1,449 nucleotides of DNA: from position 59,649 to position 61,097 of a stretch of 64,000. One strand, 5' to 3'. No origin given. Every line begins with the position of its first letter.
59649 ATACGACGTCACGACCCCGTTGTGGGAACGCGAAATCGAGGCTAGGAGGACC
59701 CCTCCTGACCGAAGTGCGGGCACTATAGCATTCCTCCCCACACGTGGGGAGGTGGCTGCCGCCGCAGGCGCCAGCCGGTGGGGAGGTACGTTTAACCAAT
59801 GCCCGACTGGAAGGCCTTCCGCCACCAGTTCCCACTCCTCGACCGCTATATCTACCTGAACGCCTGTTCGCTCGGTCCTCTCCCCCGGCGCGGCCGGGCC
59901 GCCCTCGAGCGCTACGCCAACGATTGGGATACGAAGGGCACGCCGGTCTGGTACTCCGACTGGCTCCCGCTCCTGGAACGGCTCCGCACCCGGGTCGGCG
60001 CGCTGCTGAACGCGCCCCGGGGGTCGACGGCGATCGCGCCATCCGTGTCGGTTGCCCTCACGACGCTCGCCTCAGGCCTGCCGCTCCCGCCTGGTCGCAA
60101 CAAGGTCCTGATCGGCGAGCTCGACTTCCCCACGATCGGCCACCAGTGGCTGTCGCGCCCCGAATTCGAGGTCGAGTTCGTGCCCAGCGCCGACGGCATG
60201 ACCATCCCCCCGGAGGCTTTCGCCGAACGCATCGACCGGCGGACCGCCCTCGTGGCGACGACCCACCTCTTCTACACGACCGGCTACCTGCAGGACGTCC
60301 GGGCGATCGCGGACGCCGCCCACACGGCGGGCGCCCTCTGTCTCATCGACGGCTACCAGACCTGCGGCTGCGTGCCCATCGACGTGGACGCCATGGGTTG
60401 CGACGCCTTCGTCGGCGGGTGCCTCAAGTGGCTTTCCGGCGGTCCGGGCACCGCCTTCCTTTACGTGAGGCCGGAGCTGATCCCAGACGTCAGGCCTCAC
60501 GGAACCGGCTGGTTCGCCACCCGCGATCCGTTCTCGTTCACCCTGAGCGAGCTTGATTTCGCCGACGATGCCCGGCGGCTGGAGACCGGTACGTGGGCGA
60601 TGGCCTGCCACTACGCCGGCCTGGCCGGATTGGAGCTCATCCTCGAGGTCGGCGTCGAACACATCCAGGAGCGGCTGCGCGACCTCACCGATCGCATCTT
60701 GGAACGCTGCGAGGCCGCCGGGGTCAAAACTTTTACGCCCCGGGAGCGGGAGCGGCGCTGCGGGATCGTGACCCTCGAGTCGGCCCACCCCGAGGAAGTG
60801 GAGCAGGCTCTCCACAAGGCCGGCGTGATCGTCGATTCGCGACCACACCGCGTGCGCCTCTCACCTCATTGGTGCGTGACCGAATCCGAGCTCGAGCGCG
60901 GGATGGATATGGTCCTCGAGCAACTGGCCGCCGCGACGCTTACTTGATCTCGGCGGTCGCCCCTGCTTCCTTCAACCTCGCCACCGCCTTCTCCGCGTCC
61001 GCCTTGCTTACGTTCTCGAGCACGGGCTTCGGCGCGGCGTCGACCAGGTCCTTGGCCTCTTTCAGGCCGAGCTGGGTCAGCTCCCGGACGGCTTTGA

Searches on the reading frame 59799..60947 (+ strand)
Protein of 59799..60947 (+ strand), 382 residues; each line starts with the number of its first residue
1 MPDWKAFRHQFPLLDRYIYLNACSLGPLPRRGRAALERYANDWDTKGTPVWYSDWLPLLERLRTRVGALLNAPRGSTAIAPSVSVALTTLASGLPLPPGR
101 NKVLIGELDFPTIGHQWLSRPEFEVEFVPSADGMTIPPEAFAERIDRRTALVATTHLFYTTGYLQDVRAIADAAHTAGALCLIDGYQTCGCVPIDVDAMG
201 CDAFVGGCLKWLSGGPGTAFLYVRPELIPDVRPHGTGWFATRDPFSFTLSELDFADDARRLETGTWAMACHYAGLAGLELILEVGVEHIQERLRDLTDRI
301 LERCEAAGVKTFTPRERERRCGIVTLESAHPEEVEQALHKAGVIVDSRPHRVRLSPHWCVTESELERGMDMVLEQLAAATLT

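Call 55: search_protein_families(library=pfam, proteins=[window:59799-60947:+], max_evalue=0.001)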
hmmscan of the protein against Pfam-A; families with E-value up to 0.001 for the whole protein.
window:59799-60947:+ (382 aa): 2 families
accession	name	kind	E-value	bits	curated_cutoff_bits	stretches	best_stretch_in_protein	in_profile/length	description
PF00266.25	Aminotran_5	-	8.7e-32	110.9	21.5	1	59-347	45-337/371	Aminotransferase class-V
PF22580.2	KYNU_C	-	5.9e-09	36.3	27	1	297-357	13-74/90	Kynureninase C-terminal domain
